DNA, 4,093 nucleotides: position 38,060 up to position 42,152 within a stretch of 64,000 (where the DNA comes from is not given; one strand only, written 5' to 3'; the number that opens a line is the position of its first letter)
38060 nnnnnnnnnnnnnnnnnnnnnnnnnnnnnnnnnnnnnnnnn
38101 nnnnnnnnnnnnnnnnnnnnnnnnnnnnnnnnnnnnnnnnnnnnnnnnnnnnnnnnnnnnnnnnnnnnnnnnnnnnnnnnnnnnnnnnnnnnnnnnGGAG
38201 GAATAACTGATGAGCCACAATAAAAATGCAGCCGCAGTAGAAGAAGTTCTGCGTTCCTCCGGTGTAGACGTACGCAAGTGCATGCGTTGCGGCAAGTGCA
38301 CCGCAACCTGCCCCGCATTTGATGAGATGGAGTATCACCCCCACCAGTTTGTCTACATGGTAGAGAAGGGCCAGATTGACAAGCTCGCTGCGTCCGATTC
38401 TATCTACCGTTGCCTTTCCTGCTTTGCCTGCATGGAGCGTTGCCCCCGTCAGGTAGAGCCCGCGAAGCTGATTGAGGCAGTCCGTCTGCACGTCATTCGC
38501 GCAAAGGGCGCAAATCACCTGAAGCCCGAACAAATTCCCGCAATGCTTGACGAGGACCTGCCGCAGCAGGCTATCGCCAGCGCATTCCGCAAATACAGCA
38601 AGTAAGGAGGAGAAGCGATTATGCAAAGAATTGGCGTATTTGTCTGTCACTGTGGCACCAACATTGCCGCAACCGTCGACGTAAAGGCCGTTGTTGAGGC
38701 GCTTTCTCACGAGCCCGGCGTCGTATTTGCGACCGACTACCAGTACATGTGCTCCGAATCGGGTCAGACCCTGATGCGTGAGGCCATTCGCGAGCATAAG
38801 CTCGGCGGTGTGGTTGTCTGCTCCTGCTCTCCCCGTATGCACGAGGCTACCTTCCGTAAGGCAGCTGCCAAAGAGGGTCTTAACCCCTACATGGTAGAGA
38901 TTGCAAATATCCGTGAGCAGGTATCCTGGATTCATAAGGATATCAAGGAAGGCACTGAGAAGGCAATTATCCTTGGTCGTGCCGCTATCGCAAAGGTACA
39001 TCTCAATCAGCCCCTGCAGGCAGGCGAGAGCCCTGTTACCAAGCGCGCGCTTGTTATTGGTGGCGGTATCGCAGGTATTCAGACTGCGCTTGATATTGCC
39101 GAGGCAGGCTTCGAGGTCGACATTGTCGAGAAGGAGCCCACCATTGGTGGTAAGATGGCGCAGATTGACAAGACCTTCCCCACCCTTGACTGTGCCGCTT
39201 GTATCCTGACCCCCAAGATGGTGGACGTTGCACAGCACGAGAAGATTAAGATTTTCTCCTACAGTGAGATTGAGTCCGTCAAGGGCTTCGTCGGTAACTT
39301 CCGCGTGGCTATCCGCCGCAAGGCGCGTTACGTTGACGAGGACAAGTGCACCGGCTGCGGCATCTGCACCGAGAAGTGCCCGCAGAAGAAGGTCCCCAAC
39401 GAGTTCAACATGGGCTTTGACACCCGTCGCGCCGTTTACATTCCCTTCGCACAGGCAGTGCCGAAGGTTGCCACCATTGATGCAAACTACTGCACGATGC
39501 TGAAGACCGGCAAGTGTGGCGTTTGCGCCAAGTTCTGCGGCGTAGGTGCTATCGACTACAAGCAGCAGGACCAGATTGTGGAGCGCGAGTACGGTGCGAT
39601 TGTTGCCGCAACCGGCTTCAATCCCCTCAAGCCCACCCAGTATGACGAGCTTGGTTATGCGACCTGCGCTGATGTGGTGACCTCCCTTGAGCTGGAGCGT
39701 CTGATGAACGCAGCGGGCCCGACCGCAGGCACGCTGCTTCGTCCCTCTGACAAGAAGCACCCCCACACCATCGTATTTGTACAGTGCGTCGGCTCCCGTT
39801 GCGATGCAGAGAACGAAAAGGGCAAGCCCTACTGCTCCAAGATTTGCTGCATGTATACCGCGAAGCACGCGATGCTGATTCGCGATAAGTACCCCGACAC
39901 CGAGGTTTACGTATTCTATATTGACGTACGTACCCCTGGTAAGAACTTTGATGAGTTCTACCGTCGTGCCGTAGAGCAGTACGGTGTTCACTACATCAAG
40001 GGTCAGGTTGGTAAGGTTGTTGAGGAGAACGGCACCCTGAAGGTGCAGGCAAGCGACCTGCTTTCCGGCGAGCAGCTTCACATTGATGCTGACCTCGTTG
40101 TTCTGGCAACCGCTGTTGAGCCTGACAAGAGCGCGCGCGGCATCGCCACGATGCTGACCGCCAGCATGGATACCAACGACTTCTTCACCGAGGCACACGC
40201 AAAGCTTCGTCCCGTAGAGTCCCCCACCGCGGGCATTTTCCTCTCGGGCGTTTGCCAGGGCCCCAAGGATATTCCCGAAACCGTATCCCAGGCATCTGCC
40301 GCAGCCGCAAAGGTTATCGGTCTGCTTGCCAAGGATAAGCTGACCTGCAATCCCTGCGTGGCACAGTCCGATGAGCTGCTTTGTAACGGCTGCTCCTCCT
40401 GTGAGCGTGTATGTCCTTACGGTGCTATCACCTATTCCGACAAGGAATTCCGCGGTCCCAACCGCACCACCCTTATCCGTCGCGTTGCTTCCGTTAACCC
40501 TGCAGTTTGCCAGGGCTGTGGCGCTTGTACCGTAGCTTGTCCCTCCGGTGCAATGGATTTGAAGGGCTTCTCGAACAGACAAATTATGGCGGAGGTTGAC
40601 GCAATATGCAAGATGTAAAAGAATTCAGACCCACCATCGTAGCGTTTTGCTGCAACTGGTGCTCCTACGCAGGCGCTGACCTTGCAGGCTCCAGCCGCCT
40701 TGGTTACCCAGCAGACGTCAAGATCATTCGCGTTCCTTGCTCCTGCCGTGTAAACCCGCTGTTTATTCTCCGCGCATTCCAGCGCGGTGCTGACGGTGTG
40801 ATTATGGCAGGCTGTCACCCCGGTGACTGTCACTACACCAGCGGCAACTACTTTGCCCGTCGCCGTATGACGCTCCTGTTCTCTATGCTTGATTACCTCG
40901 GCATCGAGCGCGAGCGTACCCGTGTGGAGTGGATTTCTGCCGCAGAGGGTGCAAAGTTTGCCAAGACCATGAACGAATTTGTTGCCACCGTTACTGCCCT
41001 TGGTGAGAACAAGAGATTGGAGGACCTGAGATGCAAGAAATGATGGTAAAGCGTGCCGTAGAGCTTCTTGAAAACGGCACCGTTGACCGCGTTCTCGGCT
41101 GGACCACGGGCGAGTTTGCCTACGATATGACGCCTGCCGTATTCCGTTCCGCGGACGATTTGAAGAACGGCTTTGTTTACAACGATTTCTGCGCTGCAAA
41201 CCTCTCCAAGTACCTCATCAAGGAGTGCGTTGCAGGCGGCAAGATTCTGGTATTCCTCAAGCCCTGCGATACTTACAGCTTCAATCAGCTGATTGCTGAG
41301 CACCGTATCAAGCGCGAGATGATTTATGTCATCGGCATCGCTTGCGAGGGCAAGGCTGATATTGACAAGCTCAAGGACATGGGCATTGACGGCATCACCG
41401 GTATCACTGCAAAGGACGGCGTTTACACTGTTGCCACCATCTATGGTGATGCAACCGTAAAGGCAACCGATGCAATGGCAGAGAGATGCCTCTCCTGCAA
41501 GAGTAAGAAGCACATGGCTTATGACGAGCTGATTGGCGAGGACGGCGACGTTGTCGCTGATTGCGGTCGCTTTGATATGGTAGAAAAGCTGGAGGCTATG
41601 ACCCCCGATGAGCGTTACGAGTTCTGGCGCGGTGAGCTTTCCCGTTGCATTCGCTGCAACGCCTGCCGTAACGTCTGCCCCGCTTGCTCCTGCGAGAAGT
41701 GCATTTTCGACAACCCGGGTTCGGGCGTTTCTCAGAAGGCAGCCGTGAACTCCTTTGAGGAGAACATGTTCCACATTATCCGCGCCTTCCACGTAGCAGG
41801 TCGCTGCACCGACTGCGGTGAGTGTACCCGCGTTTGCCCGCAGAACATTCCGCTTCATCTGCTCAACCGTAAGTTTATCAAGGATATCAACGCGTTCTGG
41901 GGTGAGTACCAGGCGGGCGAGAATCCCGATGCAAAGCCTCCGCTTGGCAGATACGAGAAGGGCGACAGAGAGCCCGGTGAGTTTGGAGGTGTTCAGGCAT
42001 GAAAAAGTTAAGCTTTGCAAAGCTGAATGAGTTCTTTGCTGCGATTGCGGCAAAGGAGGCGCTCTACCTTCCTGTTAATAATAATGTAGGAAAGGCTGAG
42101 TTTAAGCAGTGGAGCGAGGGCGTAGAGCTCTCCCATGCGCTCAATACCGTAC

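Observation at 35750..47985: fumC, hdrBCA-mvhD, Flx/Asr-like NADH module, FrdB/FrdA-like pair and an AAEx transporter: candidate flavin-based electron-bifurcating soluble fumarate reductase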

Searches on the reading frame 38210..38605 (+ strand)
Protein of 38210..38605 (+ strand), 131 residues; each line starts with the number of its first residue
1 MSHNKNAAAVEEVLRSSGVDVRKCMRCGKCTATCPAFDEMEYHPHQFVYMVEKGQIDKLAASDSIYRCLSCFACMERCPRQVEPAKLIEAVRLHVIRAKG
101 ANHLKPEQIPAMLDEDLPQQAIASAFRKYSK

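Call 3: search_protein_families(library=pfam, proteins=[window:38210-38605:+])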
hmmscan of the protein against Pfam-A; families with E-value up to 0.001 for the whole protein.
window:38210-38605:+ (131 aa): 12 families
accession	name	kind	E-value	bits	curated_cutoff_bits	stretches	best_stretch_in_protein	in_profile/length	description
PF13183.11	Fer4_8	-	6.1e-12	46.4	27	1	21-82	2-68/68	4Fe-4S dicluster domain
PF13534.11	Fer4_17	-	1.1e-10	42.4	22.2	1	23-82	1-60/61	4Fe-4S dicluster domain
PF13237.11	Fer4_10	-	8.5e-10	38.9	25.5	1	20-79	5-53/53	4Fe-4S dicluster domain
PF13187.11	Fer4_9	-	2.7e-09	37.3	27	1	23-81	1-50/52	4Fe-4S dicluster domain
PF12838.12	Fer4_7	-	2.5e-07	31.5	27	1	23-81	1-51/52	4Fe-4S dicluster domain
PF13484.11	Fer4_16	-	9e-06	26.8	30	0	67-86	1-20/66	4Fe-4S double cluster binding domain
PF12797.12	Fer4_2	-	2.1e-05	24.6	24.5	0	19-36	5-22/22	4Fe-4S binding domain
PF25160.1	LdpA_Fe-S-bd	-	3e-05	24.2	27.6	0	14-36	18-40/49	LdpA Fe-S cluster-binding domain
PF14697.11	Fer4_21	-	0.00012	22.6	35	0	19-79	3-52/59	4Fe-4S dicluster domain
PF12837.12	Fer4_6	-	0.00033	20.9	25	0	19-36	4-21/24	4Fe-4S binding domain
PF12800.12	Fer4_4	-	0.00051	20.6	24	0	23-35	3-15/17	4Fe-4S binding domain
PF14691.11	Fer4_20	-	0.00057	20.1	25.8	0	58-99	14-57/113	Dihydroprymidine dehydrogenase domain II, 4Fe-4S cluster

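Call 4: search_protein_families(library=ncbifam, proteins=[window:38210-38605:+])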
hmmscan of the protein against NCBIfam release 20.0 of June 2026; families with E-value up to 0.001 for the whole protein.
window:38210-38605:+ (131 aa): 33 families (the best 25 are shown)
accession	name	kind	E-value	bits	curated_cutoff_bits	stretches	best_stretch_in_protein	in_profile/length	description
TIGR03290.1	CoB_CoM_SS_C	equivalog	6.7e-17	61.8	160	1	22-98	2-78/144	CoB--CoM heterodisulfide reductase subunit C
NF041779.1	hetero_SS_HdrC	equivalog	6.8e-16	58.3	350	1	13-96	21-104/198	ferredoxin:CoB-CoM heterodisulfide reductase subunit HdrC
NF038018.1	qmoC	equivalog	1.6e-15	57.4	300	1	10-99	6-95/360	quinone-interacting membrane-bound oxidoreductase complex subunit QmoC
NF041890.1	hdrC_Methbact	equivalog_domain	5.9e-15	55.4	270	1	9-98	16-104/192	ferredoxin:CoB-CoM heterodisulfide reductase subunit HdrC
NF008434.0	PRK11274.1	equivalog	3.9e-11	42.5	333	1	21-125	22-131/409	glycolate oxidase subunit GlcF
NF004616.0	PRK05950.1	subfamily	4.4e-10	39.1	228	1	19-98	144-236/238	succinate dehydrogenase iron-sulfur subunit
NF004898.0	PRK06259.1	equivalog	9.6e-10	37.7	385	1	19-97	131-218/488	fumarate reductase (CoM/CoB) subunit TfrB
TIGR00273.1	TIGR00273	equivalog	9.8e-10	37.9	444.8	1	12-101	283-377/432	LutB/LldF family L-lactate oxidation iron-sulfur protein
NF045670.1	quin_L_LdhH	equivalog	1e-09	37.2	800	1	20-105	302-393/706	L-lactate dehydrogenase (quinone) large subunit LdhH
TIGR00384.1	dhsB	subfamily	4.7e-09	36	88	1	19-92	137-222/222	succinate dehydrogenase and fumarate reductase iron-sulfur protein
NF009226.0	PRK12576.1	equivalog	6.5e-08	32.3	344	1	23-99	155-243/317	succinate dehydrogenase/fumarate reductase iron-sulfur subunit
TIGR01945.1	rnfC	subfamily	7.5e-08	31.3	245.95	1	20-89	361-425/435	RnfABCDGE type electron transport complex subunit C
NF008369.0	PRK11168.1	equivalog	3.8e-07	29.3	278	1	20-99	9-91/401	anaerobic glycerol-3-phosphate dehydrogenase subunit C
TIGR00314.1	cdhA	equivalog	3.6e-06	25.1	781.3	1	21-96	398-467/784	CO dehydrogenase/acetyl-CoA synthase complex subunit alpha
NF041837.1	rnfC_Methano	equivalog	4.8e-06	25.7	650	1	11-98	350-429/438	Rnf electron transport complex subunit RnfC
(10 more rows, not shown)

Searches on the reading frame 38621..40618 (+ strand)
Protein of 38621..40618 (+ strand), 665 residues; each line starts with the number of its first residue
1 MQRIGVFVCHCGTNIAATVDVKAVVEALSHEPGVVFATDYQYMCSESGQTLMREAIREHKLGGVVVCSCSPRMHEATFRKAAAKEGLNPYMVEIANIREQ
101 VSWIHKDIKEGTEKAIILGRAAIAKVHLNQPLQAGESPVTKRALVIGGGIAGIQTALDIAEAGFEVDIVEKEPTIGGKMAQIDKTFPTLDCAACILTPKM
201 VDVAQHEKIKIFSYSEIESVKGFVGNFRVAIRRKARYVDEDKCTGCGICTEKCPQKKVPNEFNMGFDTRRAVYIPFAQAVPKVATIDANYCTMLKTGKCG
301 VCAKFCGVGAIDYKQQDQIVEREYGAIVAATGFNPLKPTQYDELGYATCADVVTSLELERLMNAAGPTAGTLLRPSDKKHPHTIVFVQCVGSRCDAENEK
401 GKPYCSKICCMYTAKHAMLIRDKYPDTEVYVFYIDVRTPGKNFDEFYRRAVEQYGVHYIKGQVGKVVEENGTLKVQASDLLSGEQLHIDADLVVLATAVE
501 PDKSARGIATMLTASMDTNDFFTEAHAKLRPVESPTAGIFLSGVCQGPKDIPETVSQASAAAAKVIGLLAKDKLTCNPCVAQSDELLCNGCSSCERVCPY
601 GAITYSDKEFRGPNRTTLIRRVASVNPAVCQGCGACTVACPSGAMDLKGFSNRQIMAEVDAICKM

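Call 3: search_protein_families(library=pfam, proteins=[window:38621-40618:+])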
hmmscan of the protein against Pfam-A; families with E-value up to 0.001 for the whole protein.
window:38621-40618:+ (665 aa): 17 families
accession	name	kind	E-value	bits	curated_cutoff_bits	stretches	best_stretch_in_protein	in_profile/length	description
PF00037.32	Fer4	-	3.5e-19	68.2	21.1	3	584-604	4-24/24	4Fe-4S binding domain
PF12838.12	Fer4_7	-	1.1e-14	55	27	1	588-644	2-52/52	4Fe-4S dicluster domain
PF12837.12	Fer4_6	-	9.3e-14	51.1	25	3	581-603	2-24/24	4Fe-4S binding domain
PF13484.11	Fer4_16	-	1.5e-11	45.4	30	1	242-307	1-64/66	4Fe-4S double cluster binding domain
PF07992.20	Pyr_redox_2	-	6.1e-11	42.7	26.1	1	143-242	3-82/291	Pyridine nucleotide-disulphide oxidoreductase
PF12797.12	Fer4_2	-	2.6e-10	40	24.5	1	236-254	3-21/22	4Fe-4S binding domain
PF13237.11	Fer4_10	-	6.4e-10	39.3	25.5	1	584-641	5-53/53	4Fe-4S dicluster domain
PF13187.11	Fer4_9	-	1.2e-08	35.3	27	1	588-645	2-52/52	4Fe-4S dicluster domain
PF01266.30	DAO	-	5e-08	33.3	27.9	1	143-177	2-37/353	FAD dependent oxidoreductase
PF13450.12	NAD_binding_8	-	6.3e-08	33.2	21.9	1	145-197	1-53/68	NAD(P)-binding Rossmann-like domain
PF25160.1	LdpA_Fe-S-bd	-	1.7e-07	31.3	27.6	0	236-258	21-43/49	LdpA Fe-S cluster-binding domain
PF14697.11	Fer4_21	-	2.7e-07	31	35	1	235-255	33-53/59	4Fe-4S dicluster domain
PF12831.13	FAD_oxidored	-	3.5e-06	27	27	1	144-180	3-39/416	FAD dependent oxidoreductase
PF13183.11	Fer4_8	-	4.7e-06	27.5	27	1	588-643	5-67/68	4Fe-4S dicluster domain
PF00890.30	FAD_binding_2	-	2.6e-05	24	20.4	1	143-179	2-38/414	FAD binding domain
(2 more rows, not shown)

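Call 4: search_protein_families(library=ncbifam, proteins=[window:38621-40618:+])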
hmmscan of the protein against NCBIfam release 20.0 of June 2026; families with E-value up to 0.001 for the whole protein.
window:38621-40618:+ (665 aa): 82 families (the best 25 are shown)
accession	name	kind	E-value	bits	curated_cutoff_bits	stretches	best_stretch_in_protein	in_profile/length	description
NF040770.1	hetero_SS_HdrA2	exception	7.7e-239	794.8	1100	1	3-663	1-641/777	CoB-CoM heterodisulfide reductase HdrA2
NF041778.1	hetero_SS_HdrA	equivalog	6.3e-192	639.4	1400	1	3-663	7-651/771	ferredoxin:CoB-CoM heterodisulfide reductase subunit HdrA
NF041891.1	hdrA_Methbact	equivalog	1.2e-177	592.5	1300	1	3-663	2-636/762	ferredoxin:CoB-CoM heterodisulfide reductase subunit HdrA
NF042909.1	FMH_DH_FwdF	exception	3.1e-13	49.5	375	2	237-321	11-82/336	tungsten-dependent formylmethanofuran dehydrogenase subunit FwdF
TIGR04105.1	FeFe_hydrog_B1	subfamily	2.7e-10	39.5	450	2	581-649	137-209/462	monomeric [FeFe] hydrogenase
NF009410.0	PRK12771.1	subfamily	8.8e-10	37.8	516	1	131-179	129-177/566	NAD(P)-binding protein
NF038196.1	ferrodoxin_EFR1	subfamily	1.7e-09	38.1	75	1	230-258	174-201/242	EFR1 family ferrodoxin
TIGR02512.1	FeFe_hydrog_A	subfamily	2.6e-09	36.4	405.95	2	583-647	4-69/375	[FeFe] hydrogenase, group A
NF045637.1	carotdesatCrtDProt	equivalog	4.5e-09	35.4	580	1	144-200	2-58/485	1-hydroxycarotenoid 3,4-desaturase CrtD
TIGR01971.1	NuoI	subfamily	6.4e-09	35.4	113.05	1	587-647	43-100/121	NADH-quinone oxidoreductase, chain I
NF040864.1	HgcB_ferredoxin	equivalog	2.5e-08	33.7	99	1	585-648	13-64/93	mercury methylation ferredoxin HgcB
NF058577.1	FdxA_fam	equivalog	5.1e-08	33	65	0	235-255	30-50/52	4Fe-4S ferredoxin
NF005560.0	PRK07233.1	equivalog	9.4e-08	31.3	252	1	143-183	3-43/435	hypothetical protein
NF002481.1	PRK01747.1-2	equivalog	1.1e-07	31.1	600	1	139-175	237-273/611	bifunctional tRNA (5-methylaminomethyl-2-thiouridine)(34)-methyltransferase MnmC2/FAD-dependent 5-carboxymethylaminomethyl-2-thiouridine(34)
NF006808.0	PRK09326.1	equivalog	1.3e-07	30.9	444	1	586-642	12-67/341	F420H2 dehydrogenase subunit F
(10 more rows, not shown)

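Call 73: search_solved_structures(query=window:38621-40618:+, max_evalue=1e-20)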
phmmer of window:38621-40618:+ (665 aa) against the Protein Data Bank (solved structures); distinct sequences matched with E-value up to 1e-20: 6.
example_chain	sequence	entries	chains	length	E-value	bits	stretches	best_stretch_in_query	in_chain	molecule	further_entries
5odc_A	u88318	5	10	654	8e-213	711.5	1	3-661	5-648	Heterodisulfide reductase, subunit A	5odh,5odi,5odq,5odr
8rvu_a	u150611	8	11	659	7.2e-205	685.2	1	3-662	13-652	H(2):CoB-CoM heterodisulfide,ferredoxin reductase subunit A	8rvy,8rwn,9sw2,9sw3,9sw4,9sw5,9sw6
8rvv_A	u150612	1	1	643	8.7e-205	685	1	3-662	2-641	H(2):CoB-CoM heterodisulfide,ferredoxin reductase subunit A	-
9sfi_A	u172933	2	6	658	3.3e-182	610.4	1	3-663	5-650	CoB--CoM heterodisulfide reductase iron-sulfur subunit A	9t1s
7bkb_A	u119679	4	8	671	8.8e-178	595.7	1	3-662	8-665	CoB--CoM heterodisulfide reductase iron-sulfur subunit A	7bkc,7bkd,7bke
6tjr_A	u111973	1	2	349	3.7e-34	121.2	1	326-568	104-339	Fumarate reductase/succinate dehydrogenase flavoprotein domain protein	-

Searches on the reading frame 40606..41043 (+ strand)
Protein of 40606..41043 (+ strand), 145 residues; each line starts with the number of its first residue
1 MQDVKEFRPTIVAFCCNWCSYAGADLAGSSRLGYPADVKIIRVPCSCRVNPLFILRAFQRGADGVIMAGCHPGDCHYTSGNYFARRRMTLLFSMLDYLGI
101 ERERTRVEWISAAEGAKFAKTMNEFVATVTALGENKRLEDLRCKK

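Call 3: search_protein_families(library=pfam, proteins=[window:40606-41043:+])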
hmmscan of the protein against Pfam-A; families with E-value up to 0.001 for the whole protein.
window:40606-41043:+ (145 aa): 1 family
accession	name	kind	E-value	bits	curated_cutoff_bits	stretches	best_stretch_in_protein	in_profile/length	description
PF02662.21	FlpD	-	6.1e-55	184.9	22.3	1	11-133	1-123/123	Methyl-viologen-reducing hydrogenase, delta subunit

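Call 4: search_protein_families(library=ncbifam, proteins=[window:40606-41043:+])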
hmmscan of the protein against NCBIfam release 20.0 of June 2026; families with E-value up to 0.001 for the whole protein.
window:40606-41043:+ (145 aa): 4 families
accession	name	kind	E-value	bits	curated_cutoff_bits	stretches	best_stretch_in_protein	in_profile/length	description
NF040770.1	hetero_SS_HdrA2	exception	1.8e-52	178.5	1100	1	3-135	642-774/777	CoB-CoM heterodisulfide reductase HdrA2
NF045873.1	F420_non_VhuD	exception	2e-39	134.7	215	1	9-135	2-128/132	F420-non-reducing hydrogenase iron-sulfur subunit VhuD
NF041891.1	hdrA_Methbact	equivalog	2.6e-12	45.8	1300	1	4-130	639-759/762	ferredoxin:CoB-CoM heterodisulfide reductase subunit HdrA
NF041778.1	hetero_SS_HdrA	equivalog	5e-08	31.2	1400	1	11-69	656-714/771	ferredoxin:CoB-CoM heterodisulfide reductase subunit HdrA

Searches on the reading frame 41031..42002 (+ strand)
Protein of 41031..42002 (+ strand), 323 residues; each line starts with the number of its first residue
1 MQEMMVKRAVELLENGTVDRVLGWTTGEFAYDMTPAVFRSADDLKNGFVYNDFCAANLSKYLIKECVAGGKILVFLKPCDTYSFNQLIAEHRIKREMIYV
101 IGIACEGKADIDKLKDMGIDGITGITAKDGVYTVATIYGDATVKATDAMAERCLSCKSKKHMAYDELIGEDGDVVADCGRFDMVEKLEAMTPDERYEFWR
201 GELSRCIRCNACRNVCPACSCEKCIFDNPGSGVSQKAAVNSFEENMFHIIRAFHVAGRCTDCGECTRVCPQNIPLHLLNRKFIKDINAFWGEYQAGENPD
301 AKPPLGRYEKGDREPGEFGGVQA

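Call 3: search_protein_families(library=pfam, proteins=[window:41031-42002:+])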
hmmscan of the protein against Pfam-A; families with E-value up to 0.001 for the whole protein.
window:41031-42002:+ (323 aa): 8 families
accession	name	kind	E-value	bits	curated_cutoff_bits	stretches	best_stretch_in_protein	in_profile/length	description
PF13183.11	Fer4_8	-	4.7e-09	37.1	27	1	202-273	1-68/68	4Fe-4S dicluster domain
PF13187.11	Fer4_9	-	9.5e-08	32.4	27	1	205-272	1-50/52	4Fe-4S dicluster domain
PF13534.11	Fer4_17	-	9.2e-07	29.8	22.2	1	205-273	1-60/61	4Fe-4S dicluster domain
PF12797.12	Fer4_2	-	1.4e-05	25.1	24.5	0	253-270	4-21/22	4Fe-4S binding domain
PF13237.11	Fer4_10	-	1.5e-05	25.3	25.5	0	256-271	6-21/53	4Fe-4S dicluster domain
PF00037.32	Fer4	-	3.2e-05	24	21.1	1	257-273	6-22/24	4Fe-4S binding domain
PF12838.12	Fer4_7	-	0.00026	21.8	27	0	205-273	1-52/52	4Fe-4S dicluster domain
PF12837.12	Fer4_6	-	0.00075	19.8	25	1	256-270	6-20/24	4Fe-4S binding domain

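Call 4: search_protein_families(library=ncbifam, proteins=[window:41031-42002:+])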
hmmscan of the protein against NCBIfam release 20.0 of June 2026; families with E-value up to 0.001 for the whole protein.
window:41031-42002:+ (323 aa): 10 families
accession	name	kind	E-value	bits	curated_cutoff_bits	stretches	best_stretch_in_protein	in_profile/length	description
TIGR00273.1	TIGR00273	equivalog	6.4e-07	28.6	444.8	1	204-286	293-372/432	LutB/LldF family L-lactate oxidation iron-sulfur protein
NF006391.0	PRK08640.1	equivalog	2.2e-05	23.5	244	1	197-276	146-229/254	succinate dehydrogenase iron-sulfur subunit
NF009226.0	PRK12576.1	equivalog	7.9e-05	22.1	344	1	188-274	140-225/317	succinate dehydrogenase/fumarate reductase iron-sulfur subunit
NF004898.0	PRK06259.1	equivalog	0.00011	21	385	1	201-274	131-203/488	fumarate reductase (CoM/CoB) subunit TfrB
NF045670.1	quin_L_LdhH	equivalog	0.00019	19.9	800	1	202-281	302-378/706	L-lactate dehydrogenase (quinone) large subunit LdhH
NF038196.1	ferrodoxin_EFR1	subfamily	0.0004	20.5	75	1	236-272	163-199/242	EFR1 family ferrodoxin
NF040864.1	HgcB_ferredoxin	equivalog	0.00071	19.4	99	0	257-273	14-30/93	mercury methylation ferredoxin HgcB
NF005746.0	PRK07570.1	subfamily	0.00076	18.8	243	0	163-280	119-235/250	succinate dehydrogenase/fumarate reductase iron-sulfur subunit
TIGR01945.1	rnfC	subfamily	0.00078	18.1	245.95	0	196-275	355-420/435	RnfABCDGE type electron transport complex subunit C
TIGR02176.1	pyruv_ox_red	equivalog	0.00089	17.2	911.35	0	203-272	682-754/1167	pyruvate:ferredoxin (flavodoxin) oxidoreductase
